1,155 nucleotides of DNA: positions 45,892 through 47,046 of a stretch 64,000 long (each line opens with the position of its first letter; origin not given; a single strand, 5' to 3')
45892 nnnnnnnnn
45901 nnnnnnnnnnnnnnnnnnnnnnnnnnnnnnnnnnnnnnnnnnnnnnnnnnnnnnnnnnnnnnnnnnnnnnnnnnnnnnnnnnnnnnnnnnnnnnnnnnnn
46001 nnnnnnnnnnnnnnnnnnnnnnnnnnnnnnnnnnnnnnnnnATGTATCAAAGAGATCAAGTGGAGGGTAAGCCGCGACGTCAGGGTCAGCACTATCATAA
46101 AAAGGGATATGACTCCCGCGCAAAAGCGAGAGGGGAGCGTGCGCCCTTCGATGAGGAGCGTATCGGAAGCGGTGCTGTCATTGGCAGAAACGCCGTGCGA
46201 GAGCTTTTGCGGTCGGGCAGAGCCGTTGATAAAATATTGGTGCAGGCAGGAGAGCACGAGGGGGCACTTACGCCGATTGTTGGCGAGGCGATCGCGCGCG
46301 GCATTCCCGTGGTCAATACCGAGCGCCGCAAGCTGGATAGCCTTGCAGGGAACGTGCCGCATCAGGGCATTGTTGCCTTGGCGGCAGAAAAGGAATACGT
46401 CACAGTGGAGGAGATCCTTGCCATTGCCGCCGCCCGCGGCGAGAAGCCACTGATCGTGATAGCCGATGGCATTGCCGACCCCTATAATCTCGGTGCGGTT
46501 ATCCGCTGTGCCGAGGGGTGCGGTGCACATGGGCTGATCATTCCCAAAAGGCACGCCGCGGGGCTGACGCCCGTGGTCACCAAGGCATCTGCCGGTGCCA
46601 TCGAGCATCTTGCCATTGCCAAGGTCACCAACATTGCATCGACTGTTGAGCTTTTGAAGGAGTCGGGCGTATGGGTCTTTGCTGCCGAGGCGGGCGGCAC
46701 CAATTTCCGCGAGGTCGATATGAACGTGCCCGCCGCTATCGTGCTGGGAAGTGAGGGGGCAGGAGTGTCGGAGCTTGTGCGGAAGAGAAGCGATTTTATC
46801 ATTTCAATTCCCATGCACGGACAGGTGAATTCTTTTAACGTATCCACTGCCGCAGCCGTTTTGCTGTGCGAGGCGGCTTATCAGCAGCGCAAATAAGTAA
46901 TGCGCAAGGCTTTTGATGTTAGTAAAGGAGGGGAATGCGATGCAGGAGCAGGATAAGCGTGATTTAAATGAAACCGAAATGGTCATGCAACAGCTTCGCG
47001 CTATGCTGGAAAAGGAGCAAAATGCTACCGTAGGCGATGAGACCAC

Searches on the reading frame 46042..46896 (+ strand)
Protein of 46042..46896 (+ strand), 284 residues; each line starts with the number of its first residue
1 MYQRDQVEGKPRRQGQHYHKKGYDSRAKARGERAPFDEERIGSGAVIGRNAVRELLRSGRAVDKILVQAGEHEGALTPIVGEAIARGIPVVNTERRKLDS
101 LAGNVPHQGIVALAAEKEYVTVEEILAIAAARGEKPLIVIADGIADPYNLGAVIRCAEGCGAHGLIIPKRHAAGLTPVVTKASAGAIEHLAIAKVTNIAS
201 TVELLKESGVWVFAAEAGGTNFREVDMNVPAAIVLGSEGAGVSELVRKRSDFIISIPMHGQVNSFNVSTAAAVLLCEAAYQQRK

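Call 11: search_protein_families(library=pfam, proteins=[window:46042-46896:+], max_evalue=0.01)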
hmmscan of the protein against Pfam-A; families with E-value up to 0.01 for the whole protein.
window:46042-46896:+ (284 aa): 2 families
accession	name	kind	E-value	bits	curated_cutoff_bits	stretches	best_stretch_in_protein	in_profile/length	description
PF00588.24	SpoU_methylase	-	1.1e-40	139.5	29.7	1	137-275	2-141/142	SpoU rRNA Methylase family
PF08032.17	SpoU_sub_bind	-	3.7e-18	66.1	22.8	1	46-119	2-75/76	RNA 2'-O ribose methyltransferase substrate binding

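Call 12: find_related_loci(query=window:46042-46896:+, collection=genome_contigs, flank=3000)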
Query window:46042-46896:+ (284 aa) in genome_contigs; peptide patterns used: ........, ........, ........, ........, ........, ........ (x = any residue, [..] = any of these).
340 stretches matched a pattern; 35 encode a relative of the query (tblastn E <= 1e-3); 35 distinct loci.
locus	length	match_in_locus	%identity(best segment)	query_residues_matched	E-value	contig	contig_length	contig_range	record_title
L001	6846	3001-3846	80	1-284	4e-148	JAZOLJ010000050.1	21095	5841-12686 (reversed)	MAG: Eubacteriales bacterium isolate T1900045655_YK20190349.MAGScoT_cleanbin_000010 SGB_8234_k141_950369, whole genome s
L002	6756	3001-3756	87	32-284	4e-144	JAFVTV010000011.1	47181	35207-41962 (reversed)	MAG: Clostridia bacterium isolate RGIG5389 Sheep_Colon-3__c194500, whole genome shotgun sequence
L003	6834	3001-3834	79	1-284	3e-144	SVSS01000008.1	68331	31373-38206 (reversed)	MAG: Oscillospiraceae bacterium isolate SIG675 NODE_9861_length_68331_cov_5.191616, whole genome shotgun sequence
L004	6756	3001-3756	86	32-284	9e-144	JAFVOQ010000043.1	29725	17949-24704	MAG: Clostridia bacterium isolate RGIG5254 Sheep_Colon-1__c425064, whole genome shotgun sequence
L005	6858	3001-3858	78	1-283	2e-143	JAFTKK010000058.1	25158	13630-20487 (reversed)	MAG: Clostridia bacterium isolate RGIG3899 Roe_deer_Cecum-2__c397289, whole genome shotgun sequence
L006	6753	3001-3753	85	32-283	2e-142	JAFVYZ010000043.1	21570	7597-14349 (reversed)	MAG: Clostridia bacterium isolate RGIG5523 Sheep_Colon.Co__c2341959, whole genome shotgun sequence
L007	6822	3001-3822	77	16-284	6e-138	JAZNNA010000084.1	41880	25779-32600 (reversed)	MAG: Eubacteriales bacterium isolate T1900044659_TS20190125.MAGScoT_cleanbin_000026 SGB_1500_k141_2854701, whole genome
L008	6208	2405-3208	78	18-284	1e-137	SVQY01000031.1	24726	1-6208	MAG: Oscillospiraceae bacterium isolate SIG629 NODE_10258_length_24726_cov_1.861905, whole genome shotgun sequence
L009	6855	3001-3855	72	3-284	4e-136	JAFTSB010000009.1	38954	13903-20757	MAG: Clostridia bacterium isolate RGIG4098 Roe_deer_Cecum.Co__c277299, whole genome shotgun sequence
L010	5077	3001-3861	75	2-284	2e-137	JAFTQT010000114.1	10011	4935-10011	MAG: Clostridia bacterium isolate RGIG4064 Roe_deer_Cecum.Co__c1622088, whole genome shotgun sequence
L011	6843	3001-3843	73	13-284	2e-134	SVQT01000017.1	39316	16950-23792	MAG: Oscillospiraceae bacterium isolate SIG624 NODE_5140_length_39316_cov_1.750721, whole genome shotgun sequence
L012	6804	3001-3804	74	13-284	5e-134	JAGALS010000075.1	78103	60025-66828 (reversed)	MAG: Clostridia bacterium isolate RGIG8557 Water_deer_Cecum-3__c529534, whole genome shotgun sequence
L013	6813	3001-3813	75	18-284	2e-133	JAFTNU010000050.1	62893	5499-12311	MAG: Clostridia bacterium isolate RGIG3987 Roe_deer_Cecum-4__c285611, whole genome shotgun sequence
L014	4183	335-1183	73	12-284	1e-133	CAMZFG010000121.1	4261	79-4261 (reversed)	MAG TPA_asm: uncultured Clostridia bacterium isolate SRR10912534_bin.36_metaWRAP_v1.3_MAG genome assembly, contig: ERZ14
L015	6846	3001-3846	71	13-284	5e-130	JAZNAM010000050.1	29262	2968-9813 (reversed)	MAG: Eubacteriales bacterium isolate T1900044747_TS20190213.MAGScoT_cleanbin_000028 SGB_2128_k141_2007730, whole genome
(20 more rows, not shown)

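Call 16: find_encoding_contigs(protein=window:46042-46896:+, flank=3000, max_places=10)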
Protein window:46042-46896:+ (284 aa): no gene with exactly this product is on record in the collection.

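Call 28: find_homologous_proteins(query=window:46042-46896:+, max_evalue=1e-80)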
Query window:46042-46896:+ (284 aa): 3516 proteins with E <= 1e-80 among 8000 candidates; the best 120 are listed.
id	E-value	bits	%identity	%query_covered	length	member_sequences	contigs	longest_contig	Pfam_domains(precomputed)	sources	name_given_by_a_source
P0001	3.6e-169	579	94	100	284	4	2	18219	PF08032.18,PF00588.25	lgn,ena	-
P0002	7.4e-148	509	84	100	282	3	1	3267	PF08032.18,PF00588.25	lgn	-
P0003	4.9e-147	506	85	100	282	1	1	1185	PF08032.18,PF00588.25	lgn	-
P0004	1.7e-139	482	82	100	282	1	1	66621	PF08032.18,PF00588.25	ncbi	-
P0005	1.7e-139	482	82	100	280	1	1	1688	PF08032.18,PF00588.25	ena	-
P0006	8.7e-139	479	80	100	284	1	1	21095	PF08032.18,PF00588.25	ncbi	-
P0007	1.0e-136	473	87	89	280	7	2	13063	PF08032.18,PF00588.25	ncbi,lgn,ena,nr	ncbi:MAG: 23S rRNA (guanosine(2251)-2'-O)-methyltransferase RlmB [Clostridia bacterium]|nr:23S rRNA 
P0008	2.2e-136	472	79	100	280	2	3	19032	PF08032.18,PF00588.25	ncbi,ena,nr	ncbi:MAG: 23S rRNA (guanosine(2251)-2'-O)-methyltransferase RlmB [Clostridia bacterium]|nr:23S rRNA 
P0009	8.1e-136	470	83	93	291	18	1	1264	PF08032.18,PF00588.25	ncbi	-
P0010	1.4e-135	469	86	89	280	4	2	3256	PF08032.18,PF00588.25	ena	-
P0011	1.2e-133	463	84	90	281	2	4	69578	PF08032.18,PF00588.25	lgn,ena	-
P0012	1.2e-132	459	82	91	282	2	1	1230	PF08032.18,PF00588.25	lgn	-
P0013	1.7e-132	459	79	98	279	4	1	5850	PF08032.18,PF00588.25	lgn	-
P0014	5.0e-132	457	79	95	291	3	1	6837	PF08032.18,PF00588.25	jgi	-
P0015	8.2e-132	457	80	93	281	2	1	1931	PF08032.18,PF00588.25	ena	-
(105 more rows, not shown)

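Call 29: find_encoding_contigs(protein=P0001, flank=4000, max_places=10)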
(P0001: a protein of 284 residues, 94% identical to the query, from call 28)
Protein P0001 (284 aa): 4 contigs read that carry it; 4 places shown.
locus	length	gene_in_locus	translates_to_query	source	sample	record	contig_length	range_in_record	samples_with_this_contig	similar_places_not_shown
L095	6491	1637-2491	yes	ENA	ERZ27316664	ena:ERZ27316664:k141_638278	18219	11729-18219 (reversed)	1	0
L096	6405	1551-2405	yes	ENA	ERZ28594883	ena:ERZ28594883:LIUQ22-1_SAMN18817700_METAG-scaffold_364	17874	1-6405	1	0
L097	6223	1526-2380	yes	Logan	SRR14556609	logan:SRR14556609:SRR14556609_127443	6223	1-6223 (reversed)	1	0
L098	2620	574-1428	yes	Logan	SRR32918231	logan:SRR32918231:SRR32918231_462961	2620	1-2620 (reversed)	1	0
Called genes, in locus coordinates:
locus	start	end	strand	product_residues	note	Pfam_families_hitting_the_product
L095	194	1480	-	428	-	PF03952:Enolase_N, PF00113:Enolase_C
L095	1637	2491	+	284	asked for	PF08032:SpoU_sub_bind, PF00588:SpoU_methylase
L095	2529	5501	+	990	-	-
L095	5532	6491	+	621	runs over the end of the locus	PF19864:Radical_SAM_N2, PF04055:Radical_SAM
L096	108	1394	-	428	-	PF03952:Enolase_N, PF00113:Enolase_C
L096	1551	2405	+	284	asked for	PF08032:SpoU_sub_bind, PF00588:SpoU_methylase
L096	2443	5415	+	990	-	-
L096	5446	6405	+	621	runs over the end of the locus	PF19864:Radical_SAM_N2, PF04055:Radical_SAM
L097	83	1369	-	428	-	PF03952:Enolase_N, PF00113:Enolase_C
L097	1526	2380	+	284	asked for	PF08032:SpoU_sub_bind, PF00588:SpoU_methylase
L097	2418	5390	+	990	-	-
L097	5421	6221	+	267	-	?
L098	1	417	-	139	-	?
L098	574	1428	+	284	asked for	PF08032:SpoU_sub_bind, PF00588:SpoU_methylase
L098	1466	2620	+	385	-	?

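Call 30: find_encoding_contigs(protein=P0002, flank=4000, max_places=6)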
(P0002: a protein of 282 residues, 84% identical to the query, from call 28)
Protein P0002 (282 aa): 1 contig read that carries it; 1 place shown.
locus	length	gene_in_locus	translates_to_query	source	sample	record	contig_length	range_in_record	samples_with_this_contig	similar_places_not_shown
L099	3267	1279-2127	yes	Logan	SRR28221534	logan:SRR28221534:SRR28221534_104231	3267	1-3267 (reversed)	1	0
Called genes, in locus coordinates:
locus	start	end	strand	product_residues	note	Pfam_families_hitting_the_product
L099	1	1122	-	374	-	?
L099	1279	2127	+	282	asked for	PF08032:SpoU_sub_bind, PF00588:SpoU_methylase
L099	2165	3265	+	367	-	?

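Call 31: find_encoding_contigs(protein=P0004, flank=4000, max_places=6)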
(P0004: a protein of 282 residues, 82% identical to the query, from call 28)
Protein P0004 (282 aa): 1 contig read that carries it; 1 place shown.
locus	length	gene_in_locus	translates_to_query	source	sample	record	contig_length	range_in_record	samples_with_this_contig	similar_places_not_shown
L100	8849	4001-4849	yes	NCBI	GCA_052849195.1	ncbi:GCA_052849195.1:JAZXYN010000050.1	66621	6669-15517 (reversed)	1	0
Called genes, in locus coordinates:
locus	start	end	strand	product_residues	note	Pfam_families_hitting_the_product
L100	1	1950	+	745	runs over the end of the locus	PF04851:ResIII (weak), PF00270:DEAD, PF00271:Helicase_C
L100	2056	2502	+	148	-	PF22811:Zn_ribbon_NrdR, PF03477:ATP-cone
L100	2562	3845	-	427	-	PF03952:Enolase_N, PF00113:Enolase_C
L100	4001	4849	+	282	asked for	PF08032:SpoU_sub_bind, PF00588:SpoU_methylase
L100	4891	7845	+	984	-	-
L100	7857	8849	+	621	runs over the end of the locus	PF19864:Radical_SAM_N2, PF04055:Radical_SAM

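Call 45: find_homologous_proteins(query=L095:194-1480:-, max_evalue=1e-150)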
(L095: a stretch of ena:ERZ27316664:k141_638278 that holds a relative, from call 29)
Query L095:194-1480:- (428 aa): 2287 proteins with E <= 1e-150 among 8000 candidates; the best 120 are listed.
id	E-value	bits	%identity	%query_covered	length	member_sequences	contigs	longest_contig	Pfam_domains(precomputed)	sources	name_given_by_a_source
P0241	4.7e-258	874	93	100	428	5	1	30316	PF03952.22,PF00113.29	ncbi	-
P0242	5.6e-257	870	93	99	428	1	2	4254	PF03952.22,PF00113.29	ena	-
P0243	5.7e-244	828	87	99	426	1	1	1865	PF03952.22,PF00113.29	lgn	-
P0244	1.8e-236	803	87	99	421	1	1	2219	PF03952.22,PF00113.29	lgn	-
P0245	4.9e-230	782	84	99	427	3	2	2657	PF03952.22,PF00113.29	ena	-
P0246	2.5e-227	773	83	99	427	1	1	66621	PF03952.22,PF00113.29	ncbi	-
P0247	3.3e-226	769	83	99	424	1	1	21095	PF03952.22,PF00113.29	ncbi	-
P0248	2.4e-225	766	82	99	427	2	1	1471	PF03952.22,PF00113.29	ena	-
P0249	3.4e-225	766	82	99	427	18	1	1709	PF03952.22,PF00113.29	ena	-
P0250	3.2e-221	753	80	99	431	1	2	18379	PF03952.22,PF00113.29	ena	-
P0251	9.3e-221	751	81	99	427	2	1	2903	PF03952.22,PF00113.29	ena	-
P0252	2.9e-219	746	80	99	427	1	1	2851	PF03952.22,PF00113.29,PF13378.13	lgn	-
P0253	6.4e-219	745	80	98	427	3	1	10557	PF03952.22,PF00113.29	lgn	-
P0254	1.3e-217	741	79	99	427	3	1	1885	PF03952.22,PF00113.29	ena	-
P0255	2.6e-211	720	79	99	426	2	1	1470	PF03952.22,PF00113.29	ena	-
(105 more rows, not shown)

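Call 46: find_encoding_contigs(protein=P0241, flank=10000, max_places=6)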
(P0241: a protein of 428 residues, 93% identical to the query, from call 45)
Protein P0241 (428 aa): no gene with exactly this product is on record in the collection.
